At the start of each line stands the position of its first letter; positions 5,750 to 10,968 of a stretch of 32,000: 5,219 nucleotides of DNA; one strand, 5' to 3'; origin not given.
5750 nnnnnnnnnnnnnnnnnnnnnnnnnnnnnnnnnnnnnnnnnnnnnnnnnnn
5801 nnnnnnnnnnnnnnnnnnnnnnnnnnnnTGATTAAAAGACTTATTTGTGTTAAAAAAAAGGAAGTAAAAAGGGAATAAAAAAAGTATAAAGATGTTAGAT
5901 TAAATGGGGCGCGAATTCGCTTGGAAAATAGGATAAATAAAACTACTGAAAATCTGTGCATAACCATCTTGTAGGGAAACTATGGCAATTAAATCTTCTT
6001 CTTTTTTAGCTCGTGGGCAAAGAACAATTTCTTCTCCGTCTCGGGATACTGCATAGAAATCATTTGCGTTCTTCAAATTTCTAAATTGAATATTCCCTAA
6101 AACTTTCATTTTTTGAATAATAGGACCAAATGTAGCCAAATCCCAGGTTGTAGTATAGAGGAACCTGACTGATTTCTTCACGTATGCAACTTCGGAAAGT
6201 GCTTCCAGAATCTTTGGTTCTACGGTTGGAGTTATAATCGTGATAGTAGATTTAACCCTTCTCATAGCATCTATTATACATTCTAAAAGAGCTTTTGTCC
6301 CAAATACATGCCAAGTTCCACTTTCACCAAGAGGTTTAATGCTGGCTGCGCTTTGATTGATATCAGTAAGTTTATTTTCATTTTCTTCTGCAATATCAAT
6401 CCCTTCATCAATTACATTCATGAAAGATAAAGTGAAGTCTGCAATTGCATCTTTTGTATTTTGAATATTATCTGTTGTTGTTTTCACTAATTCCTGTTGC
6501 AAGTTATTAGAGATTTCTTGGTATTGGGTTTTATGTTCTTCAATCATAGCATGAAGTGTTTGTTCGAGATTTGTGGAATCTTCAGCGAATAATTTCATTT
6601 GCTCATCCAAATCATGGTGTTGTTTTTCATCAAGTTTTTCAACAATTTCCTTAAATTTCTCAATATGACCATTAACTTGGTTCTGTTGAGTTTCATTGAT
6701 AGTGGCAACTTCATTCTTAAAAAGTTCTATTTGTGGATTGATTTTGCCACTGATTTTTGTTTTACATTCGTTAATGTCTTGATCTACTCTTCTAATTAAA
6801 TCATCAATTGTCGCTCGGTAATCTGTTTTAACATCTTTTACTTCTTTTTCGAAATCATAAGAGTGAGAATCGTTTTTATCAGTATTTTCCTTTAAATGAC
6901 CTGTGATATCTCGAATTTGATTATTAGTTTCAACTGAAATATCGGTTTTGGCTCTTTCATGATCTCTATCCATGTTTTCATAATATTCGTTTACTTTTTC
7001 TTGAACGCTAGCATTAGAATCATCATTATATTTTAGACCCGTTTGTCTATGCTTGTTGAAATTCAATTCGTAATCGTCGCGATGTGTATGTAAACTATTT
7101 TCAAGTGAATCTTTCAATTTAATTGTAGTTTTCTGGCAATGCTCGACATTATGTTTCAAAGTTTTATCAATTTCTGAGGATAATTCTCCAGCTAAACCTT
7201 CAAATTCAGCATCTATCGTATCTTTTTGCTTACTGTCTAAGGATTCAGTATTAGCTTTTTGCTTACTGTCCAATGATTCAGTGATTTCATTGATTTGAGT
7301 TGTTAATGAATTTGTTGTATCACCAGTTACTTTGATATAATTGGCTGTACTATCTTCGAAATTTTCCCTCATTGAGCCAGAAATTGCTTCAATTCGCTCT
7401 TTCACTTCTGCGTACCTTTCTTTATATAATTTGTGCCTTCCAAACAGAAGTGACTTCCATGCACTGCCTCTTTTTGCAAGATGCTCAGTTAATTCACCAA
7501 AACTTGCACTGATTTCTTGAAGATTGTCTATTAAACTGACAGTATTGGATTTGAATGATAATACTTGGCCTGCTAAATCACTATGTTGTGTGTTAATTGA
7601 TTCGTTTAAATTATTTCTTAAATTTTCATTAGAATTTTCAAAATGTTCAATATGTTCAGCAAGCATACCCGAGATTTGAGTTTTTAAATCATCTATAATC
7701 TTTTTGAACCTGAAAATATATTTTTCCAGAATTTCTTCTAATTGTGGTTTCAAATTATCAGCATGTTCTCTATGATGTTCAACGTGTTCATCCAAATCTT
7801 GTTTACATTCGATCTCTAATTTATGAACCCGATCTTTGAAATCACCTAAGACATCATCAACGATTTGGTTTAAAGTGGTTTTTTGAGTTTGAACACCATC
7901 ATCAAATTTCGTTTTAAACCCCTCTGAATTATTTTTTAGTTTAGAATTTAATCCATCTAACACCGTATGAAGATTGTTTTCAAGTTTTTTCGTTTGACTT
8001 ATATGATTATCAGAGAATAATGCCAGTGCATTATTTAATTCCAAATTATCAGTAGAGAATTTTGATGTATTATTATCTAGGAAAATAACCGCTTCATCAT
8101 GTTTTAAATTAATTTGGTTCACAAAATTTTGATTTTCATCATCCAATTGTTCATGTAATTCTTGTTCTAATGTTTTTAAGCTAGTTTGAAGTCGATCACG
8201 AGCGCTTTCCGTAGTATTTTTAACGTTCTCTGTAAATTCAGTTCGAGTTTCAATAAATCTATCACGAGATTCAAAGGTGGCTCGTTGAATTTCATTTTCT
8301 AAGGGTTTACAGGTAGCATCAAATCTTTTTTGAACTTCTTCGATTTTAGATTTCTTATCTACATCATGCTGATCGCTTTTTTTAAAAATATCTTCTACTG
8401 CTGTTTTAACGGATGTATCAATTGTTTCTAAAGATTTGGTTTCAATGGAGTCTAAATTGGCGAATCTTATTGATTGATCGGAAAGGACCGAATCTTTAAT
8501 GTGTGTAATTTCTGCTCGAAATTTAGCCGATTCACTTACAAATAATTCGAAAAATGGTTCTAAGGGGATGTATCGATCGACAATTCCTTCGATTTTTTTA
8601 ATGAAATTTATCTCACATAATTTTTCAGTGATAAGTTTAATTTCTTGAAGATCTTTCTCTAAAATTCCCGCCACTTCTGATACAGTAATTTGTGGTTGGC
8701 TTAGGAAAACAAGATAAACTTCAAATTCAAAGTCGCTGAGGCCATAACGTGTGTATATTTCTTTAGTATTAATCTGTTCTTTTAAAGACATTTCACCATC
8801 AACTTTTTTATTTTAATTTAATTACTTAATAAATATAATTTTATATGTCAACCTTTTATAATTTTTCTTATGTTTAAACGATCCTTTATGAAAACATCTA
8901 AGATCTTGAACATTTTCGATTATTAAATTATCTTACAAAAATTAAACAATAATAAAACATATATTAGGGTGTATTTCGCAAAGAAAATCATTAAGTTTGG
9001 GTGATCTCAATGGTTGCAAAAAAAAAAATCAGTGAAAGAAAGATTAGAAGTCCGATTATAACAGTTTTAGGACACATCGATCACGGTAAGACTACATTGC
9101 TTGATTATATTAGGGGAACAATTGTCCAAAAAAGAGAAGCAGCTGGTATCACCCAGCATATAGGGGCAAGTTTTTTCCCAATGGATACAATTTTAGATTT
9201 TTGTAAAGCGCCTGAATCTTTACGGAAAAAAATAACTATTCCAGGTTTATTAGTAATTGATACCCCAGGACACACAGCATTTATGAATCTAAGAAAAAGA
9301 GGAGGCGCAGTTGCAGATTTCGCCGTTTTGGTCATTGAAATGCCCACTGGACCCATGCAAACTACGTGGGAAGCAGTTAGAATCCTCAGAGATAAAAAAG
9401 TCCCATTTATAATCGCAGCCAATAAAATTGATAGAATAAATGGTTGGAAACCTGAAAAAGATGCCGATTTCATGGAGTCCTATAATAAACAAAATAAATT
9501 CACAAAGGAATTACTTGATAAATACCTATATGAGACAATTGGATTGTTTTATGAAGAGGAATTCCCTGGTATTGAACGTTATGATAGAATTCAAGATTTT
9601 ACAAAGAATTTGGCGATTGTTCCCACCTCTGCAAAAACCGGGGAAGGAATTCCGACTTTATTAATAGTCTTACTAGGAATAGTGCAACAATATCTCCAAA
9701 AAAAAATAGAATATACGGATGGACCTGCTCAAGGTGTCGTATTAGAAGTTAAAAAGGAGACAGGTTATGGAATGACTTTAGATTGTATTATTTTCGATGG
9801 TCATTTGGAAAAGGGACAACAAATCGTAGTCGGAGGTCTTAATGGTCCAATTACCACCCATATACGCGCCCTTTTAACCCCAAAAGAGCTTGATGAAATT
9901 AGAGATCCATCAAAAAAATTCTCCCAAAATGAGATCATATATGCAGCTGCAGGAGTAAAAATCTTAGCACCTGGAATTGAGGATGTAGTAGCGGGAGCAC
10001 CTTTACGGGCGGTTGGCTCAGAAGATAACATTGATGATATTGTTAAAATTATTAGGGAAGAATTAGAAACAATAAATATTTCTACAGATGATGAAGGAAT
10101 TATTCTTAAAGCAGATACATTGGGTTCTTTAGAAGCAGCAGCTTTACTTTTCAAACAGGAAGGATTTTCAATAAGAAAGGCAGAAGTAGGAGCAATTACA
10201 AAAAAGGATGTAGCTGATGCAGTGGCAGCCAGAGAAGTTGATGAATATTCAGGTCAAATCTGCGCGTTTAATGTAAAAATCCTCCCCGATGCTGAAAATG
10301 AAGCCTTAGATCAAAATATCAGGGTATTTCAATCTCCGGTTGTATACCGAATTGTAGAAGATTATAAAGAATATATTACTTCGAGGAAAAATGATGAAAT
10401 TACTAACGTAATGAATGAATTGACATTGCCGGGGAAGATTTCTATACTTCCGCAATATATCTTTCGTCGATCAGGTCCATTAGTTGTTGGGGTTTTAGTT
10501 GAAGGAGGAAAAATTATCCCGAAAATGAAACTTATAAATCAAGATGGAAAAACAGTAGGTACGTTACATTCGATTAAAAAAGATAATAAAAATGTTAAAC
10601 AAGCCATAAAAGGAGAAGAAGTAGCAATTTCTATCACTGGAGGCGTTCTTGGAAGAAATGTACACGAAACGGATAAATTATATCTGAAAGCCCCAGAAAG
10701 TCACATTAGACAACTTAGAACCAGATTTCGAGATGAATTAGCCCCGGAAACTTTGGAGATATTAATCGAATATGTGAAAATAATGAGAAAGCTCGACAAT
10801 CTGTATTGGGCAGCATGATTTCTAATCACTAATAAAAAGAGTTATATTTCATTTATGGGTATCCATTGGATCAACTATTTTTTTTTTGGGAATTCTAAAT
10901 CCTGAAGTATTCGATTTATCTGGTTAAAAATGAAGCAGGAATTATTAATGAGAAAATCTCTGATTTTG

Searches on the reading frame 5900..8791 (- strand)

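Call 6: search_protein_families(library=pfam, proteins=[window:5900-8791:-], max_evalue=1)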
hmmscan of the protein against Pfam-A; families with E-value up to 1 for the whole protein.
window:5900-8791:- (963 aa): 4 families
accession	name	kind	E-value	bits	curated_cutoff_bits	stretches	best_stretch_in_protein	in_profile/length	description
PF01442.23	Apolipoprotein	-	3.4e-15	56.7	90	5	266-376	78-188/190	Apolipoprotein A1/A4/E domain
PF01978.25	TrmB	-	1.5e-06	28.4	25.6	1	16-79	4-67/68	Sugar-specific transcriptional regulator TrmB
PF04513.17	Baculo_PEP_C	-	0.0093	16.5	38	1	246-314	12-83/140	Baculovirus polyhedron envelope protein, PEP, C terminus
PF09731.14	Mitofilin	-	0.016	14.5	27.4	1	261-397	325-456/614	Mitochondrial inner membrane protein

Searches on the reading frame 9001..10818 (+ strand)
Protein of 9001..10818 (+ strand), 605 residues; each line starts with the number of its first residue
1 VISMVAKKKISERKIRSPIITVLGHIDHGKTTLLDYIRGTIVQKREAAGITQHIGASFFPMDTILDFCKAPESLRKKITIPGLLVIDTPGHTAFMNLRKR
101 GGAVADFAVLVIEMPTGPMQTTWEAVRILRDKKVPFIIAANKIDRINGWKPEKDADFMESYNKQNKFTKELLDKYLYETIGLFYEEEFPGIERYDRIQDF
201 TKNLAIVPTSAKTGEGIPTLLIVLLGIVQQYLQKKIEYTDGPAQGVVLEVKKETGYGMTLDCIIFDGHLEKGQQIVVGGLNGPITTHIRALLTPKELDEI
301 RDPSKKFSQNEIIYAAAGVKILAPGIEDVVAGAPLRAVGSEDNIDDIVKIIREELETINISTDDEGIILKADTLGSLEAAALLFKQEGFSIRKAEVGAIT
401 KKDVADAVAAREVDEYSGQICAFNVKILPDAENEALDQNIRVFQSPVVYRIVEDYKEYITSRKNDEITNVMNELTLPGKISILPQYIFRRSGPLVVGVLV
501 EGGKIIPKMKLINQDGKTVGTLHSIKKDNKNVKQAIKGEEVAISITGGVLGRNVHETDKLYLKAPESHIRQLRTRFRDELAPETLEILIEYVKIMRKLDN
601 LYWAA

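Call 81: search_protein_families(library=pfam, proteins=[window:9001-10818:+], max_evalue=0.001)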
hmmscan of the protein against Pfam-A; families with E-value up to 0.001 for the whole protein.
window:9001-10818:+ (605 aa): 5 families
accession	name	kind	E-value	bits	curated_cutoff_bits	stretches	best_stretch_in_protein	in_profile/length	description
PF00009.33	GTP_EFTU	-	4.7e-30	105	26.5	1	18-228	4-186/188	Elongation factor Tu GTP binding domain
PF14578.12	GTP_EFTU_D4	-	3.6e-28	97.7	23.8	1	477-561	2-86/86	Elongation factor Tu domain 4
PF11987.13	IF-2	-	9.5e-15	55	27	1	356-456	17-117/117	Translation-initiation factor 2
PF03144.31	GTP_EFTU_D2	-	5.5e-10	40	30.3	1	258-335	2-72/73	Elongation factor Tu domain 2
PF01926.29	MMR_HSR1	-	0.00076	20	21.9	0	20-142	2-113/113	50S ribosome-binding GTPase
